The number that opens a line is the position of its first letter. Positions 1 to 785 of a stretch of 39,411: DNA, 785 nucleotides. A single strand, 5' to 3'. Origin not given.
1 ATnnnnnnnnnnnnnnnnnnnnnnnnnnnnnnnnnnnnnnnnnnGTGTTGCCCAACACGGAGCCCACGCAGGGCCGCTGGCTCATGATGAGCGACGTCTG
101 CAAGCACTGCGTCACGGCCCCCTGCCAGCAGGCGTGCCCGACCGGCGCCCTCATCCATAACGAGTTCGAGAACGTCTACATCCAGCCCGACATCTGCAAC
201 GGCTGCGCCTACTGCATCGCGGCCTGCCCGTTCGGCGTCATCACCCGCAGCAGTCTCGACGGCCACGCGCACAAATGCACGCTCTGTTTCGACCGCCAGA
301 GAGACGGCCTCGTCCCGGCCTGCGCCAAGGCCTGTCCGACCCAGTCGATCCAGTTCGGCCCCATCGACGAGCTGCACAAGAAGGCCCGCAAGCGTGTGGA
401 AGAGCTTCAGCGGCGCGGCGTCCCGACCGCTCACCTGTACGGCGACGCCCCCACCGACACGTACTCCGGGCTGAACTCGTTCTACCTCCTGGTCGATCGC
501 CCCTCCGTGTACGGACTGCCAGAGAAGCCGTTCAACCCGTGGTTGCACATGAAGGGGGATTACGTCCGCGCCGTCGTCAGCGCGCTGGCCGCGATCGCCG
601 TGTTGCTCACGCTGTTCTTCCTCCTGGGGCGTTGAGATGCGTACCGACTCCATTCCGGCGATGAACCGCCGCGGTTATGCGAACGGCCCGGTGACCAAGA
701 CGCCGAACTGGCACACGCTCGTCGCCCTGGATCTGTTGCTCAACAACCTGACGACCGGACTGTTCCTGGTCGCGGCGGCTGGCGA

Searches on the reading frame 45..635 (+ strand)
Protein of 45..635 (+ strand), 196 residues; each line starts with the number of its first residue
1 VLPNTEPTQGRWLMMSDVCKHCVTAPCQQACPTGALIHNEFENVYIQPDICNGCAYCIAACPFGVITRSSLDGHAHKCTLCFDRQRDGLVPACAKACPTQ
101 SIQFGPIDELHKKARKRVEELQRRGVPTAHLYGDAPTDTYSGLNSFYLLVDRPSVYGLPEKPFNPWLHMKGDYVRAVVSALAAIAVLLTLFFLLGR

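Call 8: search_protein_families(library=pfam, proteins=[window:45-635:+])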
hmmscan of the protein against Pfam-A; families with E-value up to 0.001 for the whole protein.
window:45-635:+ (196 aa): 9 families
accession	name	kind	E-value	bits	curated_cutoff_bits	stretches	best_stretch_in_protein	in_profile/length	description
PF13247.11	Fer4_11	-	1.6e-22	80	26.2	1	11-105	2-98/100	4Fe-4S dicluster domain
PF12838.12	Fer4_7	-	1.5e-08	35.4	27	1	19-65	2-52/52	4Fe-4S dicluster domain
PF25160.1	LdpA_Fe-S-bd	-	4.3e-08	33.3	27.6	1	24-70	6-47/49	LdpA Fe-S cluster-binding domain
PF12837.12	Fer4_6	-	6.1e-08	32.7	25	1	44-66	2-24/24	4Fe-4S binding domain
PF13237.11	Fer4_10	-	3.1e-07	30.7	25.5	2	44-98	2-53/53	4Fe-4S dicluster domain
PF13187.11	Fer4_9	-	4.9e-07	30.1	27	1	51-101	2-51/52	4Fe-4S dicluster domain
PF00037.32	Fer4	-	3.2e-06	27.2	21.1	1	44-67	1-24/24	4Fe-4S binding domain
PF13484.11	Fer4_16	-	4.9e-06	27.7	30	0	51-78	2-29/66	4Fe-4S double cluster binding domain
PF12797.12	Fer4_2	-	0.0005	20.3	24.5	1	44-63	3-22/22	4Fe-4S binding domain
